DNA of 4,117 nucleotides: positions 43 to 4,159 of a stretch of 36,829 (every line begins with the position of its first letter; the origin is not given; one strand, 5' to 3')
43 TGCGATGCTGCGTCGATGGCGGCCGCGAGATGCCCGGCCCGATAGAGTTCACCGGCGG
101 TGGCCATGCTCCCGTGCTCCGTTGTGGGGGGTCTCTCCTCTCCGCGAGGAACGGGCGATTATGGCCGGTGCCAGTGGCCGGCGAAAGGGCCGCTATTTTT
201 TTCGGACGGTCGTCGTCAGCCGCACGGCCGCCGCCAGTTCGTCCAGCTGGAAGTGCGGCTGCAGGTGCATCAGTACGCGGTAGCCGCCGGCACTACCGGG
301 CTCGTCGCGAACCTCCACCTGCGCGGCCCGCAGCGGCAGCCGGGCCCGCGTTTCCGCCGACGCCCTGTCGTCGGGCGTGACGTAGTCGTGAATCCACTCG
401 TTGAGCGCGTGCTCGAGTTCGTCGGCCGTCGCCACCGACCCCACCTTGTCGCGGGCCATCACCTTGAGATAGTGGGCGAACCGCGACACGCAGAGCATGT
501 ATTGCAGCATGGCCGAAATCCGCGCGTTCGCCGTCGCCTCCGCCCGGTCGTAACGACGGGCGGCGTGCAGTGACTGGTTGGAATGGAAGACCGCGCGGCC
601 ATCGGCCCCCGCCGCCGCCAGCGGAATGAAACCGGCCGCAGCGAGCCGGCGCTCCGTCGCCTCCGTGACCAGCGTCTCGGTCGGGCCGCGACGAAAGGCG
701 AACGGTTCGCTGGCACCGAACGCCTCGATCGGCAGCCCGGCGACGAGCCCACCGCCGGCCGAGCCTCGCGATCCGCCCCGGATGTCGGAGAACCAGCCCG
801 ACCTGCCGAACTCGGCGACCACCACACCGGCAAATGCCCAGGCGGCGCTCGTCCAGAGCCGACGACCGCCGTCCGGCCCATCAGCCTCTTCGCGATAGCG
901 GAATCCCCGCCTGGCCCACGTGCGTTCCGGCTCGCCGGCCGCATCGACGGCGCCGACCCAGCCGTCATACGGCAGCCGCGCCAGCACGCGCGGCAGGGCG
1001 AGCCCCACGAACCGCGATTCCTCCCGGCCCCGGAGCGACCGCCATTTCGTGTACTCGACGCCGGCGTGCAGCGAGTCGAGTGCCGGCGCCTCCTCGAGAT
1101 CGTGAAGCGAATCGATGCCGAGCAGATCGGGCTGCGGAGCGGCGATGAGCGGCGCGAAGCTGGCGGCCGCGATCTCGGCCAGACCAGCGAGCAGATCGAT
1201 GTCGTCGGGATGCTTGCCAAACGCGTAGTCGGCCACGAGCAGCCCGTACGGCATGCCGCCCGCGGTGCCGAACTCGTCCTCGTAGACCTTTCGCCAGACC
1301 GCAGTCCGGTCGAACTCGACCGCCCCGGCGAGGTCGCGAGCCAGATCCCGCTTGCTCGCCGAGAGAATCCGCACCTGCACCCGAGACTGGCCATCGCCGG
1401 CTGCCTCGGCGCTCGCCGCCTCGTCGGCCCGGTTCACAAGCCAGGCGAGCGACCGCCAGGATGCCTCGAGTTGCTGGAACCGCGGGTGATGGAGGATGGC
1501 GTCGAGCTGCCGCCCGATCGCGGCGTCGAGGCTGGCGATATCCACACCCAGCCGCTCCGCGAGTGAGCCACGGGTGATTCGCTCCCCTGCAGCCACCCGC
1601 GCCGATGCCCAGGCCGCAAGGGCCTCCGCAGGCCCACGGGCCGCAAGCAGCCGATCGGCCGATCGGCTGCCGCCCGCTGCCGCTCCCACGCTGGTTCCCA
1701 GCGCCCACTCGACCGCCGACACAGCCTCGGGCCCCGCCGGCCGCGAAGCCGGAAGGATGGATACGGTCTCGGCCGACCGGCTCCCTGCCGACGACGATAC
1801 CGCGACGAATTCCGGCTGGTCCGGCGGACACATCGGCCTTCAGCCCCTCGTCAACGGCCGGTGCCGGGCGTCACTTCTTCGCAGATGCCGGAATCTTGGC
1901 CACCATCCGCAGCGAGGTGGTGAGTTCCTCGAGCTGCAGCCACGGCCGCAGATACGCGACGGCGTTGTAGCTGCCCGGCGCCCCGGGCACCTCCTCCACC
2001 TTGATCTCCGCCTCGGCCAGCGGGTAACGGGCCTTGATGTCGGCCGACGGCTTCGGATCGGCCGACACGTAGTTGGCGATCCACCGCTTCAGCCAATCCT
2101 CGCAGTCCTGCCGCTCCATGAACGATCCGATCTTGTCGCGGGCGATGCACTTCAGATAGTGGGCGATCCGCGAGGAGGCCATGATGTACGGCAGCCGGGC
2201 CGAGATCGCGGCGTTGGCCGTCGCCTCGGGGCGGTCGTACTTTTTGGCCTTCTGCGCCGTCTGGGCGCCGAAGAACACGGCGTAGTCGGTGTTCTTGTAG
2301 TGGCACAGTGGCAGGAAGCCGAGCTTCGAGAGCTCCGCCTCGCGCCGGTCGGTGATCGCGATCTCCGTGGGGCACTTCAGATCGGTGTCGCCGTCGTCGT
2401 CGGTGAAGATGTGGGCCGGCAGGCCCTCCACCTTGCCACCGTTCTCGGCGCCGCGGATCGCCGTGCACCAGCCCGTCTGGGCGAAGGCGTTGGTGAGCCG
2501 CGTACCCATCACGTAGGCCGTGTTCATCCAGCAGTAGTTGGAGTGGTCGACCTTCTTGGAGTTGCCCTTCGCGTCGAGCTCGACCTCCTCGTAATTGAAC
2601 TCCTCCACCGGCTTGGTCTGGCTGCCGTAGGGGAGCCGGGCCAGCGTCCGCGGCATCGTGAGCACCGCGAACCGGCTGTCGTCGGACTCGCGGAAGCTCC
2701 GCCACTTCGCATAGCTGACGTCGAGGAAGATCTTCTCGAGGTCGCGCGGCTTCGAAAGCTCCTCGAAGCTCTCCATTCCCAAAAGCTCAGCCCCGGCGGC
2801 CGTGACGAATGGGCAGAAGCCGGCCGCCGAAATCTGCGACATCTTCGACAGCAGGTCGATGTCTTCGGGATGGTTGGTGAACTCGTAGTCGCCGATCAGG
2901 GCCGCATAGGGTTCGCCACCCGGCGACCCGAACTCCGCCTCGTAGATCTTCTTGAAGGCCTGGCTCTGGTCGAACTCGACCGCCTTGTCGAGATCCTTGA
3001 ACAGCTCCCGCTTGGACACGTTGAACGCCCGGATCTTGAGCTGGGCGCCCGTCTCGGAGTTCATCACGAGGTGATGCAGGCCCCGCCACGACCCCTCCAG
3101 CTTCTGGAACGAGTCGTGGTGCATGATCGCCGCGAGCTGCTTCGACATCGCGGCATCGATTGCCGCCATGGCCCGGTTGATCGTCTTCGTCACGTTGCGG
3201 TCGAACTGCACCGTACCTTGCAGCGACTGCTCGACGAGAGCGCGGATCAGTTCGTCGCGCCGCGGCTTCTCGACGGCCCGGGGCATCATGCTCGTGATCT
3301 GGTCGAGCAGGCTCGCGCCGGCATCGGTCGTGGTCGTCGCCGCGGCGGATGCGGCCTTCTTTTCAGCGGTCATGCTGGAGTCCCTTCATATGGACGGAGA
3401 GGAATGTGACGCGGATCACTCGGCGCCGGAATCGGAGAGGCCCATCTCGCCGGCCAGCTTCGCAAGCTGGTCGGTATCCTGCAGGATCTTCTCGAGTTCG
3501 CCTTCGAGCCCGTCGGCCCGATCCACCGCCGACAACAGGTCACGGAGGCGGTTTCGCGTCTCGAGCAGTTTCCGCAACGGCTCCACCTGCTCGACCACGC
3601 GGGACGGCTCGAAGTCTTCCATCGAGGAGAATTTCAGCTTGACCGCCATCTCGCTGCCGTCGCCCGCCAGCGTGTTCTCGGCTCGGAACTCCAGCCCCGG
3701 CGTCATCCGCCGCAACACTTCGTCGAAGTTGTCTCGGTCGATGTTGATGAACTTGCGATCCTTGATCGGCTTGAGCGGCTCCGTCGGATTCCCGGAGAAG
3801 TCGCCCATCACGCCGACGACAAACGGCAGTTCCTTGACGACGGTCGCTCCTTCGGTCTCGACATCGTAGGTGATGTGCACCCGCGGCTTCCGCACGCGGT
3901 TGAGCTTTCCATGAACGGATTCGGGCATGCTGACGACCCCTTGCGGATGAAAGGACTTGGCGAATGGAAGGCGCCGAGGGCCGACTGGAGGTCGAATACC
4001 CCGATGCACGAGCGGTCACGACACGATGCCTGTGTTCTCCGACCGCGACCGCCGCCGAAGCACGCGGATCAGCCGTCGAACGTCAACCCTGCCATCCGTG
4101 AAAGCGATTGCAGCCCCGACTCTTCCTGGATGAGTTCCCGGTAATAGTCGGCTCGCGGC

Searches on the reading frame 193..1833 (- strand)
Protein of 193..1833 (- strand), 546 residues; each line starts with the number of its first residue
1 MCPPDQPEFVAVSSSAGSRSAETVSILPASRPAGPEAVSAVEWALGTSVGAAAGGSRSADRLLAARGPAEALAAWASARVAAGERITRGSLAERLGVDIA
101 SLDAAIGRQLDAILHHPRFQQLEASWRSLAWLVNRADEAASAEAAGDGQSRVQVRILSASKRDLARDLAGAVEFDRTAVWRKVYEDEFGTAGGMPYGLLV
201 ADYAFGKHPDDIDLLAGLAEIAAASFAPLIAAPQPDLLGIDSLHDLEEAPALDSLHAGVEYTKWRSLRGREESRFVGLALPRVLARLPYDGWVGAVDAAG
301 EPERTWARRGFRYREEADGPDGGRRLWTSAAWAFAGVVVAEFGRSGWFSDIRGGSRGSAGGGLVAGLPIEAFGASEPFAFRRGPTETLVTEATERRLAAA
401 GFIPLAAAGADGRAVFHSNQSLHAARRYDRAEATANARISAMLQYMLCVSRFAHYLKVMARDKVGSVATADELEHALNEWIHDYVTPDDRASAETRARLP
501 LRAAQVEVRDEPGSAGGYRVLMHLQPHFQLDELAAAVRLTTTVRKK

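Call 5: search_protein_families(library=pfam, proteins=[window:193-1833:-], max_evalue=0.01)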
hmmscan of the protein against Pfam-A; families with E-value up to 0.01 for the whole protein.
window:193-1833:- (546 aa): 2 families
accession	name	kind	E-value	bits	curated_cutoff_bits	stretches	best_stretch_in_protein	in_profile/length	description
PF05943.17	VipB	-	2e-91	306.6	27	1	99-423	4-301/301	EvpB/VC_A0108, tail sheath N-terminal domain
PF18945.5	VipB_2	-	3.1e-43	147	27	1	432-542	1-111/112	EvpB/VC_A0108, tail sheath gpW/gp25-like domain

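Call 32: find_encoding_contigs(protein=window:193-1833:-, flank=10000, max_places=3)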
Protein window:193-1833:- (546 aa): 5 contigs read that carry it; 3 places shown.
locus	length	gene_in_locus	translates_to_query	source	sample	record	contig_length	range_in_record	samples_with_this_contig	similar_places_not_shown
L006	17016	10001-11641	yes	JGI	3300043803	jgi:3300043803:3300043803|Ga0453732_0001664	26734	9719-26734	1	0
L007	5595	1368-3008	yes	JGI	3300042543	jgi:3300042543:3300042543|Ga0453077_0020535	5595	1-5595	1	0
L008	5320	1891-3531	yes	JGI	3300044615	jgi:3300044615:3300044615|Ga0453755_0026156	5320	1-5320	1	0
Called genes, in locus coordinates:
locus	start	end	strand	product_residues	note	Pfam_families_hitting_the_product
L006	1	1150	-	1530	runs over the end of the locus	PF13620:CarboxypepD_reg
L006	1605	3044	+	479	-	PF05936:T6SS_VasE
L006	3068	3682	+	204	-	PF09850:DotU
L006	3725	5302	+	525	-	PF14331:IcmF-related_N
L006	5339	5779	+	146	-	-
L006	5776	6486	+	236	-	PF04542:Sigma70_r2, PF04545:Sigma70_r4 (weak)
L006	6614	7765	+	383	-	PF06812:ImpA_N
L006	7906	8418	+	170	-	PF05591:T6SS_VipA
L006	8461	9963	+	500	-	PF05943:VipB, PF18945:VipB_2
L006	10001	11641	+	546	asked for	PF05943:VipB, PF18945:VipB_2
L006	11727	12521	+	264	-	PF13432:TPR_16 (faint), PF07024:ImpE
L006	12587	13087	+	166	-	PF04965:GPW_gp25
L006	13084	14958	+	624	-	PF05947:T6SS_TssF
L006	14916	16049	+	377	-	PF06996:T6SS_TssG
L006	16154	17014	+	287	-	?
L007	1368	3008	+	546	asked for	PF05943:VipB, PF18945:VipB_2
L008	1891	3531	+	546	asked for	PF05943:VipB, PF18945:VipB_2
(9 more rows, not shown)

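Call 33: find_homologous_proteins(query=L006:14916-16049:+, max_evalue=1e-40)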
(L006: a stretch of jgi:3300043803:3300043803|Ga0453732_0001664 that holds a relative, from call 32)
Query L006:14916-16049:+ (377 aa): 119 proteins with E <= 1e-40 among 8000 candidates.
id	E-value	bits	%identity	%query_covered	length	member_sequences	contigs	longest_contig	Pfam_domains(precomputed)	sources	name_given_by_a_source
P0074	1.7e-219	747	90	99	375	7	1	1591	PF06996.17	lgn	-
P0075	1.6e-170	585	71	99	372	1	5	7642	PF06996.17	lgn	-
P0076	2.1e-170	585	73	100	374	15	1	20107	PF06996.17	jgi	jgi:type VI secretion system protein ImpH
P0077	5.2e-167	574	72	99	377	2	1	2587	PF06996.17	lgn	-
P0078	6.2e-166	570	70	100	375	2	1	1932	PF06996.17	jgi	jgi:type VI secretion system protein ImpH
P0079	7.3e-166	570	72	95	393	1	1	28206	PF06996.17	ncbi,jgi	jgi:type VI secretion system protein ImpH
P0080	1.8e-164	566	69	99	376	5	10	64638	PF06996.17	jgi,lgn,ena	-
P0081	2.7e-164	565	70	99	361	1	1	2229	PF06996.17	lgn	-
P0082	3.2e-163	561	69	99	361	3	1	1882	PF06996.17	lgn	-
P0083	1.6e-161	556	70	99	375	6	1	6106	PF06996.17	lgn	-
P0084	3.7e-161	555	68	99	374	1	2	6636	PF06996.17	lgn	-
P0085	4.7e-161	554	71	99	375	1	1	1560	PF06996.17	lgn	-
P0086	8.9e-161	553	69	99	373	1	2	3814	PF06996.17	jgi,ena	jgi:type VI secretion system protein ImpH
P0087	1.7e-160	552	69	99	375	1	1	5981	PF06996.17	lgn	-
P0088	1.1e-156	540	68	99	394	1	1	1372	PF06996.17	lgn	-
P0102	9.8e-104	366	51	99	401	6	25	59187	PF06996.17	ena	-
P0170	4.3e-52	196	37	99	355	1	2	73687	PF06996.17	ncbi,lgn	ncbi:MAG: type VI secretion system baseplate subunit TssG [Candidatus Binatia bacterium]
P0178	1.2e-49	188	39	95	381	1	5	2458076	PF06996.17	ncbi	ncbi:MAG: type VI secretion system baseplate subunit TssG [Pirellulaceae bacterium]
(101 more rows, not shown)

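Call 34: find_encoding_contigs(protein=P0080, flank=10000, max_places=1)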
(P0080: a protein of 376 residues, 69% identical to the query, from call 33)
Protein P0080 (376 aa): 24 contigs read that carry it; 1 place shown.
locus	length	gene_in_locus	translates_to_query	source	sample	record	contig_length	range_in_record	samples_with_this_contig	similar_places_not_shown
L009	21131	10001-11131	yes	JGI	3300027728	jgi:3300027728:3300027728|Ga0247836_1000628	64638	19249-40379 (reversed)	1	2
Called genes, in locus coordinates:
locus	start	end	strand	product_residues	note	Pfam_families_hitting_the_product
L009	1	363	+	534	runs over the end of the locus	PF14331:IcmF-related_N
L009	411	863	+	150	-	-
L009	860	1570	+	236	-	PF04542:Sigma70_r2, PF04545:Sigma70_r4 (weak)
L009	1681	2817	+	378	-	PF06812:ImpA_N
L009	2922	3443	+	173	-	PF05591:T6SS_VipA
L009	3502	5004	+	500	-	PF05943:VipB, PF18945:VipB_2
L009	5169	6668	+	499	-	PF05943:VipB, PF18945:VipB_2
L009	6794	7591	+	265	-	PF14559:TPR_19 (weak), PF07024:ImpE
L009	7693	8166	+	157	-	PF04965:GPW_gp25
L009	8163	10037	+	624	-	PF05947:T6SS_TssF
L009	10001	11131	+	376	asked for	PF06996:T6SS_TssG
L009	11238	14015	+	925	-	PF02861:Clp_N, PF00004:AAA, PF13191:AAA_16 (weak), PF23569:NBD_SMAX1 (weak), PF17871:AAA_lid_9, PF07724:AAA_2, PF07728:AAA_5, PF10431:ClpB_D2-small, +1 more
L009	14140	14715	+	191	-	-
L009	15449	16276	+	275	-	-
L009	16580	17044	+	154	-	-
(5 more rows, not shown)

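Call 35: find_encoding_contigs(protein=P0102, flank=10000, max_places=1)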
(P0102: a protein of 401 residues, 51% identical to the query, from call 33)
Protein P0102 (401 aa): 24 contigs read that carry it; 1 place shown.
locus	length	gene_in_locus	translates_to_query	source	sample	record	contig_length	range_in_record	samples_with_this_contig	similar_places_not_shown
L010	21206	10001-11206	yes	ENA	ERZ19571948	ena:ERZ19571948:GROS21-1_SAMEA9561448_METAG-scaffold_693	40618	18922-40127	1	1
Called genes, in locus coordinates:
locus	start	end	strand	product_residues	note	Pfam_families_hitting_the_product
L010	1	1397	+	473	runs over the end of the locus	PF14331:IcmF-related_N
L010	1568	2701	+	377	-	PF06812:ImpA_N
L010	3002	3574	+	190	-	PF05591:T6SS_VipA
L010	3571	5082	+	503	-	PF05943:VipB, PF18945:VipB_2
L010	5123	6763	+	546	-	PF05943:VipB, PF18945:VipB_2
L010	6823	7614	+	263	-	PF14559:TPR_19 (weak), PF07024:ImpE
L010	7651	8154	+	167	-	PF04965:GPW_gp25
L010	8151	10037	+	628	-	PF05947:T6SS_TssF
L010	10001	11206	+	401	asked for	PF06996:T6SS_TssG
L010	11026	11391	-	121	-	PF05954:Phage_GPD (weak)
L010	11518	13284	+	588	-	PF05954:Phage_GPD, PF04717:Phage_base_V, PF20093:DUF6484 (weak)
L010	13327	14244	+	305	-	-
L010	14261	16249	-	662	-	-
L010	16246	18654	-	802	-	PF09937:DUF2169, PF00805:Pentapeptide (weak), PF13576:Pentapeptide_3 (faint), PF00805:Pentapeptide (weak), PF13599:Pentapeptide_4, PF00805:Pentapeptide, PF13599:Pentapeptide_4, PF00805:Pentapeptide (weak)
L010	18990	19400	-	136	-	PF13665:Tox-PAAR-like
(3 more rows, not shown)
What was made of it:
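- Closest known: Canonical T6SS. Same: The cluster has the same core genes: tssA, B, C, E, F, G, K, L, M, clpV, vgrG and impE (calls 5, 32, 34, 35).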

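Call 36: find_encoding_contigs(protein=P0178, flank=10000, max_places=1)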
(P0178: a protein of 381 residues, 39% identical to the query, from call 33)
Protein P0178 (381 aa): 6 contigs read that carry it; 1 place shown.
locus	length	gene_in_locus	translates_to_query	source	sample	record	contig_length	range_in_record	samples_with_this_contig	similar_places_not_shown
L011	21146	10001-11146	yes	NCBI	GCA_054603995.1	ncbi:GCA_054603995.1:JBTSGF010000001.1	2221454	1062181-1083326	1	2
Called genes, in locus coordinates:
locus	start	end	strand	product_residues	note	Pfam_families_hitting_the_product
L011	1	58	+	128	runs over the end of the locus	-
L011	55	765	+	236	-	PF04542:Sigma70_r2, PF08281:Sigma70_r4_2 (faint), PF04545:Sigma70_r4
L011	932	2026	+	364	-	PF06812:ImpA_N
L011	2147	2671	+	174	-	PF05591:T6SS_VipA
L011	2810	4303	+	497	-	PF05943:VipB, PF18945:VipB_2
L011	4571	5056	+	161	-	PF05638:T6SS_HCP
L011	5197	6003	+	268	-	PF14559:TPR_19 (weak), PF07024:ImpE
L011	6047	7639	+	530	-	PF13489:Methyltransf_23, PF02390:Methyltransf_4 (weak), PF13847:Methyltransf_31, PF08241:Methyltransf_11, PF08242:Methyltransf_12, PF13649:Methyltransf_25, PF10119:MethyTransf_Reg, PF21782:WHD_PKMT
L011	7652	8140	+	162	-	PF04965:GPW_gp25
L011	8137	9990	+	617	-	PF05947:T6SS_TssF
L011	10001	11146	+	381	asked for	PF06996:T6SS_TssG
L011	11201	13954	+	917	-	PF02861:Clp_N (weak), PF13191:AAA_16 (weak), PF00004:AAA, PF23569:NBD_SMAX1 (weak), PF17871:AAA_lid_9, PF07724:AAA_2, PF07728:AAA_5, PF10431:ClpB_D2-small, +3 more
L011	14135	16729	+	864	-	PF05954:Phage_GPD, PF04717:Phage_base_V, PF20093:DUF6484 (faint), PF22178:Gp5_trimer_C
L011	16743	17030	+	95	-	PF05488:PAAR_motif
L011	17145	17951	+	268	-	PF16697:Yop-YscD_cpl, PF00498:FHA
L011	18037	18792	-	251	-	-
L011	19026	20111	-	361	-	PF00089:Trypsin, PF13365:Trypsin_2, PF13180:PDZ_2, PF17820:PDZ_6 (weak)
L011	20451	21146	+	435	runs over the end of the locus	-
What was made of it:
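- FHA is present in a related Pirellulaceae cluster (L011, call 36).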

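Call 37: find_encoding_contigs(protein=P0170, flank=10000, max_places=1)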
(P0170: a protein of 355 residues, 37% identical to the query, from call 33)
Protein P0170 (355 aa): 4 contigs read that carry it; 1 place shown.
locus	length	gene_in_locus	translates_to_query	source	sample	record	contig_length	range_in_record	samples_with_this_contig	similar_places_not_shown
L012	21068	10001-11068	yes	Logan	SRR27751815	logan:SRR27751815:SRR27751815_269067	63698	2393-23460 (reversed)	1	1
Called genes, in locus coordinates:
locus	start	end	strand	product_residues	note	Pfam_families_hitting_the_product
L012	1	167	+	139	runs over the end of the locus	PF03061:4HBT (weak)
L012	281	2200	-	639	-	PF01979:Amidohydro_1, PF07969:Amidohydro_3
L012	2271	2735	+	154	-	-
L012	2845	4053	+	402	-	PF12832:MFS_1_like (weak), PF00083:Sugar_tr, PF07690:MFS_1, PF01306:LacY_symp (weak), PF07690:MFS_1, PF12832:MFS_1_like (weak)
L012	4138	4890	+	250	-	PF00211:Guanylate_cyc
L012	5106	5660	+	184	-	PF04011:LemA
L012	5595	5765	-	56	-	-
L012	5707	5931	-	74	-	-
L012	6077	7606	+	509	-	PF01435:Peptidase_M48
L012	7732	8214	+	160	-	PF04965:GPW_gp25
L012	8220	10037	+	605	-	PF05947:T6SS_TssF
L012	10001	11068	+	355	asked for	PF06996:T6SS_TssG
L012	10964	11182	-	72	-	-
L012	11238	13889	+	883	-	PF02861:Clp_N, PF23569:NBD_SMAX1 (weak), PF00004:AAA, PF17871:AAA_lid_9, PF00004:AAA, PF07724:AAA_2, PF07728:AAA_5, PF10431:ClpB_D2-small, +4 more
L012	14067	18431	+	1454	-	PF01582:TIR, PF08937:ThsB_TIR, PF13676:TIR_2, PF12770:CHAT, PF01364:Peptidase_C25, PF13191:AAA_16 (weak), PF13401:AAA_22 (weak), PF13424:TPR_12, +9 more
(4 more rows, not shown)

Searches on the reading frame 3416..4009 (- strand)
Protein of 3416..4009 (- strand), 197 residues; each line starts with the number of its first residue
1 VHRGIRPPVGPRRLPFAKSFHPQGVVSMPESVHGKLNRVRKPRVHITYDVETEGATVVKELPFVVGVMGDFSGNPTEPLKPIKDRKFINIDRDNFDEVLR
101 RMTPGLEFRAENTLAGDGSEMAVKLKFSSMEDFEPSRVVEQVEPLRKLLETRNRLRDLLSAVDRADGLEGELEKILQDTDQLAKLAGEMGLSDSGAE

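Call 5: search_protein_families(library=pfam, proteins=[window:3416-4009:-], max_evalue=0.01)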
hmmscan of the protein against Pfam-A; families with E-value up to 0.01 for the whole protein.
window:3416-4009:- (197 aa): 1 family
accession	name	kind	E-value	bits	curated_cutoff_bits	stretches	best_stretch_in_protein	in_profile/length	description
PF05591.17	T6SS_VipA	-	5.1e-62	208.7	24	1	37-189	2-154/155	Type VI secretion system, VipA, VC_A0107 or Hcp2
